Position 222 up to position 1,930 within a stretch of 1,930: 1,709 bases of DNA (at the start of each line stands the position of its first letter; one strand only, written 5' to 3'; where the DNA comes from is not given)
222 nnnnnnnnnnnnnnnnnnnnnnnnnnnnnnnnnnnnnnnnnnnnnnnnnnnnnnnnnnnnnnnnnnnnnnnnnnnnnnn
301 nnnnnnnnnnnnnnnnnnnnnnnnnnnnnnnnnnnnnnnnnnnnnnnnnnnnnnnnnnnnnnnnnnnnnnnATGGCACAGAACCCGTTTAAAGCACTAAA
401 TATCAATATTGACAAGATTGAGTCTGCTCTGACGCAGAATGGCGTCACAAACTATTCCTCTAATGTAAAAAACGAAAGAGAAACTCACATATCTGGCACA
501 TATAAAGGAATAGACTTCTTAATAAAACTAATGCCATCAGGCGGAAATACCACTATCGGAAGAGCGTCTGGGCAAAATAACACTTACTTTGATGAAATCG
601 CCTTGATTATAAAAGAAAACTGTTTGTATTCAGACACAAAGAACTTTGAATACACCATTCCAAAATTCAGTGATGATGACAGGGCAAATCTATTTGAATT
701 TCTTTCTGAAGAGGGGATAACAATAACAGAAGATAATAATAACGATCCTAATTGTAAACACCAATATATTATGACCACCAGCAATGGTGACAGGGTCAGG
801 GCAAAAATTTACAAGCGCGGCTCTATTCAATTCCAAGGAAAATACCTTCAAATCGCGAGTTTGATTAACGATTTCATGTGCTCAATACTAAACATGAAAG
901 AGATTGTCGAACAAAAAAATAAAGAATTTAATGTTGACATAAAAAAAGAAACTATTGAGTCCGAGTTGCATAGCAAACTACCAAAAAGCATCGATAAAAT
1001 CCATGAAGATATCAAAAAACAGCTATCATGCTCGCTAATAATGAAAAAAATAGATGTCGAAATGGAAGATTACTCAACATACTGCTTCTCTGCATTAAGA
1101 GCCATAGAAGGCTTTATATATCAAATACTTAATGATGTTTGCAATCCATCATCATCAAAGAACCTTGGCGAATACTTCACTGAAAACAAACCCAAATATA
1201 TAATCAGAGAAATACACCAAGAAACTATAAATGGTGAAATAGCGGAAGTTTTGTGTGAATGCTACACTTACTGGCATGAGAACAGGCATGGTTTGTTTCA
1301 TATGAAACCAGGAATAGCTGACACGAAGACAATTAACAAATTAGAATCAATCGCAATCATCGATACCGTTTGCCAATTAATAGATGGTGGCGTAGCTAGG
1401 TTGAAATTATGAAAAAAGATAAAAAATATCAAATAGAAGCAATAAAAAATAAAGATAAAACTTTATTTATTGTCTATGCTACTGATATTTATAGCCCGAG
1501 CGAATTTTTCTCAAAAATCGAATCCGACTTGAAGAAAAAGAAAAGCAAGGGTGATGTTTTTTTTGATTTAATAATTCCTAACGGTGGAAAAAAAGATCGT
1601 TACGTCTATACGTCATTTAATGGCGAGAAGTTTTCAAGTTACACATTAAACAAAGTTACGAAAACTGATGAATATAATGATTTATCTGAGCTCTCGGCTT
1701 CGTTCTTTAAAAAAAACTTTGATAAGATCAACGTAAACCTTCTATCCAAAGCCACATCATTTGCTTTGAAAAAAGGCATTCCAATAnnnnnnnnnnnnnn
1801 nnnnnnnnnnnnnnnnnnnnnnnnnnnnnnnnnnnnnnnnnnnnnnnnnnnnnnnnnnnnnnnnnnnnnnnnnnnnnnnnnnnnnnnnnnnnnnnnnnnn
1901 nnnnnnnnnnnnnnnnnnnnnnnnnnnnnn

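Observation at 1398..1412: Toxin-first gene order with ATGA overlap; antitoxin likely translationally coupled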

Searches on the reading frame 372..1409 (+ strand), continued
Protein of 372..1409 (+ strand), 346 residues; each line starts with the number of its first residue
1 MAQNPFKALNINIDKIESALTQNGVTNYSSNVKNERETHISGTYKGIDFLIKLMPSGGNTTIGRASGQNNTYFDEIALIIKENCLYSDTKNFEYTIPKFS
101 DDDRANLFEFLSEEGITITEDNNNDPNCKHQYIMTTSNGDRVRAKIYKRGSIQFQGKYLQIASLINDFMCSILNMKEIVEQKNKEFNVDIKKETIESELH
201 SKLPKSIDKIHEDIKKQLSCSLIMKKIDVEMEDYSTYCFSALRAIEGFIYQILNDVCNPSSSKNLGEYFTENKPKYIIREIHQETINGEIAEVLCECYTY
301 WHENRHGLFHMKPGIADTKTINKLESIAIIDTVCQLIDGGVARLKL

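Call 48: find_encoding_contigs(protein=P0003, flank=1500, max_places=2)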
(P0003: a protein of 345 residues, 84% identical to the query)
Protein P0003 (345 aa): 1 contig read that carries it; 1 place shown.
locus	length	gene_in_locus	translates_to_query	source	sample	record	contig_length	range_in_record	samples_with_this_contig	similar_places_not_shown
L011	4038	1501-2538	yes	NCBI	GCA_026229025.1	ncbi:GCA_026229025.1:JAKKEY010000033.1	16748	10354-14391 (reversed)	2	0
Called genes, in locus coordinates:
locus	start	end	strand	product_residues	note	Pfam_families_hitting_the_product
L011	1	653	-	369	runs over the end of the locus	PF08240:ADH_N, PF16912:Glu_dehyd_C (faint), PF00107:ADH_zinc_N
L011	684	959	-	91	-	PF02583:Trns_repr_metal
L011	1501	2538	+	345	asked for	PF19417:RnlA_toxin_N, PF15935:RnlA_toxin, PF19034:RnlA-toxin_DBD, PF18869:HEPN_RnaseLS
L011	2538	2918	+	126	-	PF15933:RnlB_antitoxin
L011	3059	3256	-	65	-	-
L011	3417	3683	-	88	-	PF05016:ParE_toxin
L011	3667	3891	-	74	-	PF05509:TraY, PF19807:DUF6290 (weak)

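Call 49: find_encoding_contigs(protein=P0004, flank=1500, max_places=2)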
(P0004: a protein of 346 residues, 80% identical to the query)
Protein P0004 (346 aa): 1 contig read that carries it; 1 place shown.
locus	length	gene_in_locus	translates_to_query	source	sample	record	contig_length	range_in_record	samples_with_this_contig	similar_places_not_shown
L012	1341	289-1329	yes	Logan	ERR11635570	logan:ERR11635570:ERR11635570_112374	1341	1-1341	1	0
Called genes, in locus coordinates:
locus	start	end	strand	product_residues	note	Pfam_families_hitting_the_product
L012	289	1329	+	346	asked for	PF19417:RnlA_toxin_N, PF15935:RnlA_toxin, PF19034:RnlA-toxin_DBD, PF18869:HEPN_RnaseLS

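Call 50: find_encoding_contigs(protein=P0005, flank=1500, max_places=2)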
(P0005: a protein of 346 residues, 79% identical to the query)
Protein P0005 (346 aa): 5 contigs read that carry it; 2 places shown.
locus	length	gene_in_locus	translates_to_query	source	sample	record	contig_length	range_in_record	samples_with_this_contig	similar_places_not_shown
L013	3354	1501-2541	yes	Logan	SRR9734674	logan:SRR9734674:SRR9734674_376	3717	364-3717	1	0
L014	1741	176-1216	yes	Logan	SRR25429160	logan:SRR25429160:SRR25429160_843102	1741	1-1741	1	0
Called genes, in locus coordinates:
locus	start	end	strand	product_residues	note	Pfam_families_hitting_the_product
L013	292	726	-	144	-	-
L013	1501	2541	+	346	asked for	PF19417:RnlA_toxin_N (weak), PF15935:RnlA_toxin, PF19034:RnlA-toxin_DBD, PF18869:HEPN_RnaseLS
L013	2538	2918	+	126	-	PF15933:RnlB_antitoxin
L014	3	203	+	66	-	?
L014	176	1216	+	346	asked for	PF19417:RnlA_toxin_N (weak), PF15935:RnlA_toxin, PF19034:RnlA-toxin_DBD, PF18869:HEPN_RnaseLS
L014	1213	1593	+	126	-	PF15933:RnlB_antitoxin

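Call 51: find_encoding_contigs(protein=P0006, flank=1500, max_places=2)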
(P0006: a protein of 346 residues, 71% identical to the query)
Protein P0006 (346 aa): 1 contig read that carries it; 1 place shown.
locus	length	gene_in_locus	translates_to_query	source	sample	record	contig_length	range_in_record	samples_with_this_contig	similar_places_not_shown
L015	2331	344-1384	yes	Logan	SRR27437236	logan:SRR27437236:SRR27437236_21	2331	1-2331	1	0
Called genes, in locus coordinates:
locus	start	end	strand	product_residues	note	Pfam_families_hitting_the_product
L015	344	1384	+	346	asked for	PF15935:RnlA_toxin, PF19034:RnlA-toxin_DBD, PF18869:HEPN_RnaseLS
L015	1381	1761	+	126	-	PF15933:RnlB_antitoxin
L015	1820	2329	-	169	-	?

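Call 52: find_encoding_contigs(protein=P0007, flank=1500, max_places=2)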
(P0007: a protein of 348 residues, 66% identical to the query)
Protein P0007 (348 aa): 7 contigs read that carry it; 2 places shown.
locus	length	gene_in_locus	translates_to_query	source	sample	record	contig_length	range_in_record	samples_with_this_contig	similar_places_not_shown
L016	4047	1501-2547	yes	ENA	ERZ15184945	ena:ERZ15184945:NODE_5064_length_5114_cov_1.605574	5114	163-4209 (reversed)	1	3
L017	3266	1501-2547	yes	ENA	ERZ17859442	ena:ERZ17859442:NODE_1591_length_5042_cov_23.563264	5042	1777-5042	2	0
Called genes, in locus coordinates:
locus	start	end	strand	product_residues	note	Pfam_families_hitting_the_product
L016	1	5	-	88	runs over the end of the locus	-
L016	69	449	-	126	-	-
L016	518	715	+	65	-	PF01815:Rop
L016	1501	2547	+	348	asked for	PF19417:RnlA_toxin_N (faint), PF15935:RnlA_toxin, PF19034:RnlA-toxin_DBD, PF18869:HEPN_RnaseLS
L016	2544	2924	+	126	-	PF15933:RnlB_antitoxin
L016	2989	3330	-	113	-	PF13384:HTH_23 (faint)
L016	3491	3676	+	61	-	-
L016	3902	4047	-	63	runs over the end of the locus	-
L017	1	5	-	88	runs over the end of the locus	-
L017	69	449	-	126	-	-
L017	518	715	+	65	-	PF01815:Rop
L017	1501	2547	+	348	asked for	PF19417:RnlA_toxin_N (faint), PF15935:RnlA_toxin, PF19034:RnlA-toxin_DBD, PF18869:HEPN_RnaseLS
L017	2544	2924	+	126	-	PF15933:RnlB_antitoxin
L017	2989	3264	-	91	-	?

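Call 53: find_encoding_contigs(protein=P0008, flank=1500, max_places=2)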
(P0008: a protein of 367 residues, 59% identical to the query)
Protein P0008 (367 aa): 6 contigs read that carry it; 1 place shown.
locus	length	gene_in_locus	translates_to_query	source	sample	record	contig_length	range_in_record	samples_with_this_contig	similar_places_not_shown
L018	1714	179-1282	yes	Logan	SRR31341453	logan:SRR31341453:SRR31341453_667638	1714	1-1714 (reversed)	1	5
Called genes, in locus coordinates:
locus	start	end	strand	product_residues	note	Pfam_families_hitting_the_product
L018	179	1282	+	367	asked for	PF15935:RnlA_toxin, PF19034:RnlA-toxin_DBD, PF18869:HEPN_RnaseLS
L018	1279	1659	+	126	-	PF15933:RnlB_antitoxin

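Call 54: find_encoding_contigs(protein=P0009, flank=1500, max_places=2)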
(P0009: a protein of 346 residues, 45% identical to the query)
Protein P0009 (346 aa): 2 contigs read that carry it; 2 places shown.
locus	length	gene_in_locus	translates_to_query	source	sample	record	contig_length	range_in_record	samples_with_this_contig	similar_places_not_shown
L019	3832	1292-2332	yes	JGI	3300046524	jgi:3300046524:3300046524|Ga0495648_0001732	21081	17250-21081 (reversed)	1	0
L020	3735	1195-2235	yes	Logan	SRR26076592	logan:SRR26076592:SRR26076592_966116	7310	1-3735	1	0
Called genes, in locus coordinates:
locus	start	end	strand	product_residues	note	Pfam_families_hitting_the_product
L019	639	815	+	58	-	PF12244:DUF3606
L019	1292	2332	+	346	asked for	PF15935:RnlA_toxin, PF19034:RnlA-toxin_DBD, PF18869:HEPN_RnaseLS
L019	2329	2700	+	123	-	PF15933:RnlB_antitoxin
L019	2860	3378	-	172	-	PF11799:IMS_C, PF13438:DUF4113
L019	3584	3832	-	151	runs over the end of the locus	PF00817:IMS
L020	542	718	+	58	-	PF12244:DUF3606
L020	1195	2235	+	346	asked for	PF15935:RnlA_toxin, PF19034:RnlA-toxin_DBD, PF18869:HEPN_RnaseLS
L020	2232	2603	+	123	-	PF15933:RnlB_antitoxin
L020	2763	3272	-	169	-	PF11799:IMS_C, PF13438:DUF4113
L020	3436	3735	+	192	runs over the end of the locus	-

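Call 69: search_protein_families(proteins=[window:372-1409:+], library=ncbifam)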
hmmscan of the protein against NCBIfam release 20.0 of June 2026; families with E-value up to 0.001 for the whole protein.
window:372-1409:+ (346 aa): 0 families

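Call 70: search_protein_families(proteins=[window:372-1409:+], library=padloc)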
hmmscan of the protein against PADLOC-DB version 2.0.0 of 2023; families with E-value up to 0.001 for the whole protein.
window:372-1409:+ (346 aa): 0 families

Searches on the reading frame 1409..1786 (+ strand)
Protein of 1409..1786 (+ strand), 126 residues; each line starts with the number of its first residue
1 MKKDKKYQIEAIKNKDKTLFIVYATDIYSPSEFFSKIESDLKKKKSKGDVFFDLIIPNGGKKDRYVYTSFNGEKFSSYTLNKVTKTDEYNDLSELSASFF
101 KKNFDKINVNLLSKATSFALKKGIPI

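Call 5: search_solved_structures(query=window:1409-1786:+, max_evalue=1, show_alignments=1)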
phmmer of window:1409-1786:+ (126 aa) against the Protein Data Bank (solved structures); distinct sequences matched with E-value up to 1: 2.
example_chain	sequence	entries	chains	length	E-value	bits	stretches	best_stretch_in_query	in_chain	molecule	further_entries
6y2p_C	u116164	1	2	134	0.39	14.7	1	18-71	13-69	Antitoxin RnlB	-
3zc4_A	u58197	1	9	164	0.51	14.3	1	64-112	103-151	SSO1398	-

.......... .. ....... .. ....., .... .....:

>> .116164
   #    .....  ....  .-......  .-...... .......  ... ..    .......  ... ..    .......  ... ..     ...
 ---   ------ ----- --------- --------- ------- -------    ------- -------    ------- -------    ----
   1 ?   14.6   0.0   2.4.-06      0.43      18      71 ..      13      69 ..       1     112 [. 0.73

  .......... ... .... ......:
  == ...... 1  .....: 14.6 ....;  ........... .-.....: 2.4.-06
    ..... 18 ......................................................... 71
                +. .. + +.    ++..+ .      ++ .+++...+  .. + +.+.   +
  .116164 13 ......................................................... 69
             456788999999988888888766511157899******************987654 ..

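Call 9: profile_search(protein=window:1409-1786:+)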
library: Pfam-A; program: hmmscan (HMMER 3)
A. the first sequence (126 residues): domains with independent E <= 10: 2; with E <= 0.001: 1
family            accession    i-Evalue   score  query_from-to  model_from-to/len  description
RnlB_antitoxin    PF15933.10    4.7e-18    65.8      20-114         2-94/94  Antitoxin to bacterial toxin RNase LS or RnlA
Binary_toxB       PF03495.19        7.6     7.3      73-99         38-64/78  Clostridial binary toxin B/anthrax toxin PA Ca-binding domain

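Call 69: search_protein_families(proteins=[window:1409-1786:+], library=ncbifam)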
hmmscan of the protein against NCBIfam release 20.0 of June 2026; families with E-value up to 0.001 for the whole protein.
window:1409-1786:+ (126 aa): 0 families

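Call 70: search_protein_families(proteins=[window:1409-1786:+], library=padloc)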
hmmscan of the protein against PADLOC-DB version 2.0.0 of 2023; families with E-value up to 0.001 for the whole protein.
window:1409-1786:+ (126 aa): 0 families
